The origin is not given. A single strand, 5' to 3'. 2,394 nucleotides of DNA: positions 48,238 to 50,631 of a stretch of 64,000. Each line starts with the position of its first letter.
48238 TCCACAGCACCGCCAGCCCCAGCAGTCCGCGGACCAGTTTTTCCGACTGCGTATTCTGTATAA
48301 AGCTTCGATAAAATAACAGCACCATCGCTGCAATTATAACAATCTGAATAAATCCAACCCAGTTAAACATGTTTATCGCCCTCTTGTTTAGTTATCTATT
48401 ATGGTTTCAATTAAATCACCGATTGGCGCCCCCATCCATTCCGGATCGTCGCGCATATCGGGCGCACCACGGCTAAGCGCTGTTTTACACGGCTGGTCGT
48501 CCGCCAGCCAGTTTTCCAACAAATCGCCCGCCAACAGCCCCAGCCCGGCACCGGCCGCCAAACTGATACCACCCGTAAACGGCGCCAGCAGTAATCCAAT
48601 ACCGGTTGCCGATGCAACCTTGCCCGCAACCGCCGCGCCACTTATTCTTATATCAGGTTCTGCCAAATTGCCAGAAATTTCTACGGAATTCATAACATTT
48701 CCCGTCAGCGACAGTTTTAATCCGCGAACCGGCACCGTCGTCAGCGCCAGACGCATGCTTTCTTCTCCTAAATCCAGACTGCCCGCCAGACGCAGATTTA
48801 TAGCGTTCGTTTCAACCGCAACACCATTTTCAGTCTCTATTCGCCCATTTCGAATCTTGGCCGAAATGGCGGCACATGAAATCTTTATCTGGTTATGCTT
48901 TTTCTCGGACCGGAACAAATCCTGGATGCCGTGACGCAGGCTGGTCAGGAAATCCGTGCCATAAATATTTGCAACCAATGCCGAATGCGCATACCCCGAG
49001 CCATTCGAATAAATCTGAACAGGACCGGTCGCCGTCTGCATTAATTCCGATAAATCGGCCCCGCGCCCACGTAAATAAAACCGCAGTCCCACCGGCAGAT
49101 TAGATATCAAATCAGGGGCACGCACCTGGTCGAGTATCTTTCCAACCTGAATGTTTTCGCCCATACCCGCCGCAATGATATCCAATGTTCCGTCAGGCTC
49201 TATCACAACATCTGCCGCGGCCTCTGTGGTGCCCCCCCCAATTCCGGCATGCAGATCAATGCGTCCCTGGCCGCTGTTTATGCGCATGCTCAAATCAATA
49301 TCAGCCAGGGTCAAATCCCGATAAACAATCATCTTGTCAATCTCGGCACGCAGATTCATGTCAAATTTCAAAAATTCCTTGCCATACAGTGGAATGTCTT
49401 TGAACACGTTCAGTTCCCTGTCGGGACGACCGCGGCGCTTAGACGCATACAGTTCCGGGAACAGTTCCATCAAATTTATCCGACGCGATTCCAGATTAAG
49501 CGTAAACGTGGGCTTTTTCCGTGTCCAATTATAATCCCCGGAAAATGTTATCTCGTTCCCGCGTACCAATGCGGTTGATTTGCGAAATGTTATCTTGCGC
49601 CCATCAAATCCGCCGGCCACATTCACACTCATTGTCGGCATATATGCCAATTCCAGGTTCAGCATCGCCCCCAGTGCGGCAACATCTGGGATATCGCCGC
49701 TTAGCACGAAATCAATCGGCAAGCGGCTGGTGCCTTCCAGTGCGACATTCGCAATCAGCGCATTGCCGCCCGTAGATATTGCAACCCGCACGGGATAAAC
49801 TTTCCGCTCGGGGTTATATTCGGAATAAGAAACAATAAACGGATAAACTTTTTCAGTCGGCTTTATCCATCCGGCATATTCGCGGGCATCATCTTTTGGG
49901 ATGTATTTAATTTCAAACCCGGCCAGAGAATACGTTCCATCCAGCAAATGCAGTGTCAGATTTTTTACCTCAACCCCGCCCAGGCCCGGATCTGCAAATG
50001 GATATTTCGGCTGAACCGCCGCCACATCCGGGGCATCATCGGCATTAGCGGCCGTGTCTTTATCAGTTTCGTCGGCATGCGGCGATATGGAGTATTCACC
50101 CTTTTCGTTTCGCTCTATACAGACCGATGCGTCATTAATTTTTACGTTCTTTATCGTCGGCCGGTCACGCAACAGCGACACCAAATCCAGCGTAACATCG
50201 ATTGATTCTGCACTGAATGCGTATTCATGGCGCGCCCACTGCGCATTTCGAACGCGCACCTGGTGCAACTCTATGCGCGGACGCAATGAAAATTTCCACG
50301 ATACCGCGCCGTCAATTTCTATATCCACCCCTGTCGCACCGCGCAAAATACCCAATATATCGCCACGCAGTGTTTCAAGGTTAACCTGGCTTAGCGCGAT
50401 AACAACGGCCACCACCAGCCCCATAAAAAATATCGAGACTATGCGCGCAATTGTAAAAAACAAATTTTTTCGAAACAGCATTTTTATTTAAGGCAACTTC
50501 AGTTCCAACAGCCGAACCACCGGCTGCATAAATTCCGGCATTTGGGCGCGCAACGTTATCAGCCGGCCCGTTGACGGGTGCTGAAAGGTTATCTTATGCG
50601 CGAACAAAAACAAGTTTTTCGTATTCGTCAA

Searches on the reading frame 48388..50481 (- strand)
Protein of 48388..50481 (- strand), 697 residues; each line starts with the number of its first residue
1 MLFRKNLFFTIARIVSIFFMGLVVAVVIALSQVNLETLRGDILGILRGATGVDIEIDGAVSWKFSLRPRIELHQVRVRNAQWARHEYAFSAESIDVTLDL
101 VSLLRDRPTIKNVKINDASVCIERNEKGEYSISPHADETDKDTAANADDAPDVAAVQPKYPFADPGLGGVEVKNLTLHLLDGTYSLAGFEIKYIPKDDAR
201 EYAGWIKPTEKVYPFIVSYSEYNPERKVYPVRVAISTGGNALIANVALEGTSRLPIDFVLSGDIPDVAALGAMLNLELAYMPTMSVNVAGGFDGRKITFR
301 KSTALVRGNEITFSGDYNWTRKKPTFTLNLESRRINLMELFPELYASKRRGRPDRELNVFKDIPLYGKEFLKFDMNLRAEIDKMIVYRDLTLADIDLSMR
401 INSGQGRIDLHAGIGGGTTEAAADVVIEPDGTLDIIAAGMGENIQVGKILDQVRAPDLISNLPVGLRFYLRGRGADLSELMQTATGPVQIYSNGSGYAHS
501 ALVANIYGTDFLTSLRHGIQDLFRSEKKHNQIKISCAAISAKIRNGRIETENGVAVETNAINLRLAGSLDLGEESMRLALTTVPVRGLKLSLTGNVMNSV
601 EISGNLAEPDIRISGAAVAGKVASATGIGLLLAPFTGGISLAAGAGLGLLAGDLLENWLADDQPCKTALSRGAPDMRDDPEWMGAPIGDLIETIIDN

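Call 18: find_encoding_contigs(protein=window:48388-50481:-, flank=10000, max_places=6)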
Protein window:48388-50481:- (697 aa): 19 contigs read that carry it; 6 places shown.
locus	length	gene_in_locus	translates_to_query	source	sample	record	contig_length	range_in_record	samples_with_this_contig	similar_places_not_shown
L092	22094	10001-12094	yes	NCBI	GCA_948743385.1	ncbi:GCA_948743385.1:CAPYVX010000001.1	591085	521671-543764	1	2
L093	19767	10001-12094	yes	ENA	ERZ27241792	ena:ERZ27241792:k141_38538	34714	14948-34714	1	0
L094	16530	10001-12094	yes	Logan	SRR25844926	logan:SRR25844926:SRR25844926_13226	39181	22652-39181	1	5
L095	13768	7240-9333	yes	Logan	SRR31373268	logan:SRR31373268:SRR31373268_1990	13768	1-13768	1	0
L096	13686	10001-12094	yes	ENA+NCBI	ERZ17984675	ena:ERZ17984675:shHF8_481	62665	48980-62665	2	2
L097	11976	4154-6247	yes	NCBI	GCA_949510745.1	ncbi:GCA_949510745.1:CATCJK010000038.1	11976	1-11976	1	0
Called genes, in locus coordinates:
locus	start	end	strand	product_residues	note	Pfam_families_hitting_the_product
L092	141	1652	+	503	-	-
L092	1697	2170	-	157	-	-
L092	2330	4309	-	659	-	PF02518:HATPase_c, PF00204:DNA_gyraseB, PF01751:Toprim, PF00986:DNA_gyraseB_C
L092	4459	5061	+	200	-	-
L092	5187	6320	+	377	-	PF00226:DnaJ, PF01556:DnaJ_C, PF00684:DnaJ_CXXCXGXG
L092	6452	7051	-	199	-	PF01066:CDP-OH_P_transf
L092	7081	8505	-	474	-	PF01541:GIY-YIG, PF27096:UvrC_M, PF02151:UVR (weak), PF08459:UvrC_RNaseH_dom, PF12826:HHH_2 (faint), PF14520:HHH_5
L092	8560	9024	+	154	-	-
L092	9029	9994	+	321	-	PF00849:PseudoU_synth_2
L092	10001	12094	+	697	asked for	PF05170:AsmA, PF13116:YhdP, PF27051:TamB_N (faint), PF05170:AsmA (weak)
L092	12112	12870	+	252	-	PF02457:DAC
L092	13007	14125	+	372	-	PF00712:DNA_pol3_beta, PF02767:DNA_pol3_beta_2, PF02768:DNA_pol3_beta_3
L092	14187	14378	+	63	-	-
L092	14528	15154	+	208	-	PF01697:Glyco_transf_92 (weak)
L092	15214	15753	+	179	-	PF00719:Pyrophosphatase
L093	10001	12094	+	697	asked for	PF05170:AsmA, PF13116:YhdP, PF27051:TamB_N (faint), PF05170:AsmA (weak)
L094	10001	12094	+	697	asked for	PF05170:AsmA, PF13116:YhdP, PF27051:TamB_N (faint), PF05170:AsmA (weak)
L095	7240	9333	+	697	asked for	PF05170:AsmA, PF13116:YhdP, PF27051:TamB_N (faint), PF05170:AsmA (weak)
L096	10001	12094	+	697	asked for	PF05170:AsmA, PF13116:YhdP, PF27051:TamB_N (faint), PF05170:AsmA (weak)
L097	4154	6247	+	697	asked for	PF05170:AsmA, PF13116:YhdP, PF27051:TamB_N (faint), PF05170:AsmA (weak)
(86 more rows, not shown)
